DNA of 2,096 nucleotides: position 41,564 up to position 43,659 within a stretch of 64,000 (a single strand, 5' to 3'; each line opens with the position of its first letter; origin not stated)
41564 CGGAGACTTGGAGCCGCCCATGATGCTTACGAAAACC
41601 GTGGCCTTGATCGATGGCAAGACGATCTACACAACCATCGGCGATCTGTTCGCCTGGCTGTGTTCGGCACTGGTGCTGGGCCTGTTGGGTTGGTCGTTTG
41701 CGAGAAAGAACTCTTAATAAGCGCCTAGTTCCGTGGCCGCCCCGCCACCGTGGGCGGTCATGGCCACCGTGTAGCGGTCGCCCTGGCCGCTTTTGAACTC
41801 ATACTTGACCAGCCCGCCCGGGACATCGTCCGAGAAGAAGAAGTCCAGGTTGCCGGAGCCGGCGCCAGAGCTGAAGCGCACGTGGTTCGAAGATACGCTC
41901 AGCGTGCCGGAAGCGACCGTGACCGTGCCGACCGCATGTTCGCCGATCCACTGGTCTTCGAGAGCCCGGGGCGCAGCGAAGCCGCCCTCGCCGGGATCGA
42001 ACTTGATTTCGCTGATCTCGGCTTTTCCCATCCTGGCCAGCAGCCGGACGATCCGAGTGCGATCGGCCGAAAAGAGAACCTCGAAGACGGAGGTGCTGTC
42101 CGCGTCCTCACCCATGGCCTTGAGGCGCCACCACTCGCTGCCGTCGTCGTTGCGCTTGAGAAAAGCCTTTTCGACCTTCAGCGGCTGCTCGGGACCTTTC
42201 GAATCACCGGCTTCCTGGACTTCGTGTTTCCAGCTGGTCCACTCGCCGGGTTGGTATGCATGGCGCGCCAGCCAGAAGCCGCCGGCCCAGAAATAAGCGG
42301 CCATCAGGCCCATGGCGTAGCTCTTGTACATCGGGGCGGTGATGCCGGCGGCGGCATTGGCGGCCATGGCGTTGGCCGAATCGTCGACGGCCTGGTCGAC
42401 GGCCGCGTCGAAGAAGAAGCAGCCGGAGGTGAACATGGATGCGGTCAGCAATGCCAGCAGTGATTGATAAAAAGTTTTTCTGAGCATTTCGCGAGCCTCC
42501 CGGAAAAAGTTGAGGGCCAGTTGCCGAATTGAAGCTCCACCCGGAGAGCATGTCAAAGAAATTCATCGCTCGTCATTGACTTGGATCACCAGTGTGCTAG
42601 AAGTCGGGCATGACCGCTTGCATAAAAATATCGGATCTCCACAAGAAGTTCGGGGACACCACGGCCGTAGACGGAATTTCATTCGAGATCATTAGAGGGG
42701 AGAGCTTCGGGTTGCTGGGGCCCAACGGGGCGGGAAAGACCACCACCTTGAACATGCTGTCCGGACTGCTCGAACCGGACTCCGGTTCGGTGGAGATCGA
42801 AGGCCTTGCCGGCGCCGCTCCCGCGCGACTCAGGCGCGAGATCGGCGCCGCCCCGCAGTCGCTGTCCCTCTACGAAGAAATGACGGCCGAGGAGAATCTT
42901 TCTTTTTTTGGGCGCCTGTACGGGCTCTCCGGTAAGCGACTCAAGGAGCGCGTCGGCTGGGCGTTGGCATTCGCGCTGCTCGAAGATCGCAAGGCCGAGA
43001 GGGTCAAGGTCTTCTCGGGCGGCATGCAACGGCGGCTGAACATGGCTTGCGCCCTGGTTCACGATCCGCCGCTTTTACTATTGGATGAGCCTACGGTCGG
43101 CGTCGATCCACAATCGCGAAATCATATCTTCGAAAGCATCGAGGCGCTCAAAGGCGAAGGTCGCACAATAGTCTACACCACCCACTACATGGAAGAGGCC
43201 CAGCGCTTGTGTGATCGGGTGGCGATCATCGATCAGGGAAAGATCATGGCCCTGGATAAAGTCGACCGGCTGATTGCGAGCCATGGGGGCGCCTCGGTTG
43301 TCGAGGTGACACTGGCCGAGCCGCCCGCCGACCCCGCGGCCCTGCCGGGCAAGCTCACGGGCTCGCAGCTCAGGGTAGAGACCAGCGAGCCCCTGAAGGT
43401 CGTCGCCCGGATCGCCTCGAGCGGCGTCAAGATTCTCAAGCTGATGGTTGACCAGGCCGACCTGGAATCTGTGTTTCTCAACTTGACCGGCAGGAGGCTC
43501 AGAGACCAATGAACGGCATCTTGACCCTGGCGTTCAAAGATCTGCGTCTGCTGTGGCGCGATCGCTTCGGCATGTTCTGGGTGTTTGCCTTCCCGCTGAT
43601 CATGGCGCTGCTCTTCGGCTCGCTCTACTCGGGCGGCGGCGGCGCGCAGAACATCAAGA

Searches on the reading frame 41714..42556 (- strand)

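Call 3: search_protein_families(library=pfam, proteins=[window:41714-42556:-], max_evalue=1)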
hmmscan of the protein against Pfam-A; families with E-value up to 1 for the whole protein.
window:41714-42556:- (280 aa): 2 families
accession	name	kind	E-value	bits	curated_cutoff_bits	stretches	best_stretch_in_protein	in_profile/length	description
PF17933.6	TetR_C_25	-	0.044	14.6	26.4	1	42-115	14-87/106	Tetracyclin repressor-like, C-terminal domain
PF12779.12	WXXGXW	-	0.27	11.8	18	1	88-106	4-25/26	WXXGXW repeat (2 copies)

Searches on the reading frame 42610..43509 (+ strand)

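Call 3: search_protein_families(library=pfam, proteins=[window:42610-43509:+], max_evalue=1)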
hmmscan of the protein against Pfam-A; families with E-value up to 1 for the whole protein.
window:42610-43509:+ (300 aa): 11 families
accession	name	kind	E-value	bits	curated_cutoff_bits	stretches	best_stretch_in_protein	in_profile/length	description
PF00005.33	ABC_tran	-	4.9e-31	108.6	25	1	21-162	2-136/137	ABC transporter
PF13304.12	AAA_21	-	4.8e-14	53.5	27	2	104-192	210-298/304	AAA domain, putative AbiEii toxin, Type IV TA system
PF13604.12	AAA_30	-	0.00015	22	27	1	35-89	23-77/191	AAA domain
PF13401.12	AAA_22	-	0.0028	18.4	27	1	35-81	10-57/130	AAA domain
PF02463.25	SMC_N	-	0.019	14.8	40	0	142-199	148-207/220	RecF/RecN/SMC N terminal domain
PF13555.12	AAA_29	-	0.039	14.1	27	1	26-58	18-50/61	P-loop containing region of AAA domain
PF13476.12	AAA_23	-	0.05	14.7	27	1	32-52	21-41/201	AAA domain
PF13514.12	AAA_27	-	0.14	12.2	22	0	35-54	31-50/206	AAA domain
PF00903.31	Glyoxalase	-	0.19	12.5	20.6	0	217-279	30-99/121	Glyoxalase/Bleomycin resistance protein/Dioxygenase superfamily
PF00448.28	SRP54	-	0.19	11.8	22.7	1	35-55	6-26/196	SRP54-type protein, GTPase domain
PF13175.12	AAA_15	-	0.22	11.5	32.1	0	35-57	28-50/374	AAA ATPase domain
